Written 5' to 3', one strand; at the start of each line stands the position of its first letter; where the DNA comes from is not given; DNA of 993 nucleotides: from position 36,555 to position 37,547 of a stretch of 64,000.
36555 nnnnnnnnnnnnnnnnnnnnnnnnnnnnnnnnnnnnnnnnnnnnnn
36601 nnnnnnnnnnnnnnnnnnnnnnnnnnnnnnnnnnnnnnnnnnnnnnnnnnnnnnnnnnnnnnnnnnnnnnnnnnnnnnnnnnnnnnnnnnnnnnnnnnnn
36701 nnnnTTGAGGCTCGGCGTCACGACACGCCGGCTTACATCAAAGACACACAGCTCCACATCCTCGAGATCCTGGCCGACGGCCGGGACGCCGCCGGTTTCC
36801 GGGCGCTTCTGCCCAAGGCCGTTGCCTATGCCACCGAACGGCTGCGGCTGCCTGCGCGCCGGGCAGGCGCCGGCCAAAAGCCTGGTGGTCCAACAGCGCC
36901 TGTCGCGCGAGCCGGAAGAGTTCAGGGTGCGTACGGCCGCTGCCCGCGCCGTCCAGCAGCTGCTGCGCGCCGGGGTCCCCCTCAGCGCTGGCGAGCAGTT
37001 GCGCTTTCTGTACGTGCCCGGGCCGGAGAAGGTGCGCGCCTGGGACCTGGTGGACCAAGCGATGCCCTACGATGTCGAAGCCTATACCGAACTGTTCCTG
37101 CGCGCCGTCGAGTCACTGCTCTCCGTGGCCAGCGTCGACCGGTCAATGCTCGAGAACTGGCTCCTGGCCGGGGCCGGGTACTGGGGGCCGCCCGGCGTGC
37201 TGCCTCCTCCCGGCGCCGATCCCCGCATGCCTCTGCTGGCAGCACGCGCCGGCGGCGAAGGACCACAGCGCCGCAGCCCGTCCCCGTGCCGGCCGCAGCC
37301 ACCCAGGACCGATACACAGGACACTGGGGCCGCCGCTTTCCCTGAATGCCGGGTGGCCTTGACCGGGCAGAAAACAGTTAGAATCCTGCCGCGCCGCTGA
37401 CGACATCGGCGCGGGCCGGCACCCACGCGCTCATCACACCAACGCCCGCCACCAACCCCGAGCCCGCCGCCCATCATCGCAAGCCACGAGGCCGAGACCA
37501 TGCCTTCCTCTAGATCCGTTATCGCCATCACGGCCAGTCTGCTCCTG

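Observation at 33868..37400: Operon of a RecA-like pseudo-ATPase, a small helical protein and a Pol-epsilon-like family-B DNA polymerase: an imuA-imuB-dnaE2-style cassette built on PolB?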

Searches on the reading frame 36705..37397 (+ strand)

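Call 4: search_protein_families(library=pfam, proteins=[window:36705-37397:+], max_evalue=1)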
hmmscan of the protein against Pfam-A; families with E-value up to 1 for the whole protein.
window:36705-37397:+ (231 aa): 0 families

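Call 6: search_protein_families(library=ncbifam, proteins=[window:36705-37397:+], max_evalue=1)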
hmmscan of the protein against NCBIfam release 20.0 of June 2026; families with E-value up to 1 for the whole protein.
window:36705-37397:+ (231 aa): 3 families
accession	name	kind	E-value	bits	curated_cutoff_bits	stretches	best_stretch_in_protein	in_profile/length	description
NF004418.0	PRK05761.1-4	subfamily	0.0001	20.7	692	1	50-152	599-703/717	type B DNA-directed DNA polymerase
NF004416.0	PRK05761.1-2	equivalog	0.00015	20.3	516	1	54-143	565-650/665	type B DNA-directed DNA polymerase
NF004419.0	PRK05761.1-5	equivalog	0.017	13.1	1285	1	59-146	830-917/932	DNA-directed DNA polymerase I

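Call 7: search_protein_families(library=padloc, proteins=[window:36705-37397:+], max_evalue=1)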
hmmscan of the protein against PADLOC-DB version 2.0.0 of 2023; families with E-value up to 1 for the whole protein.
window:36705-37397:+ (231 aa): 0 families
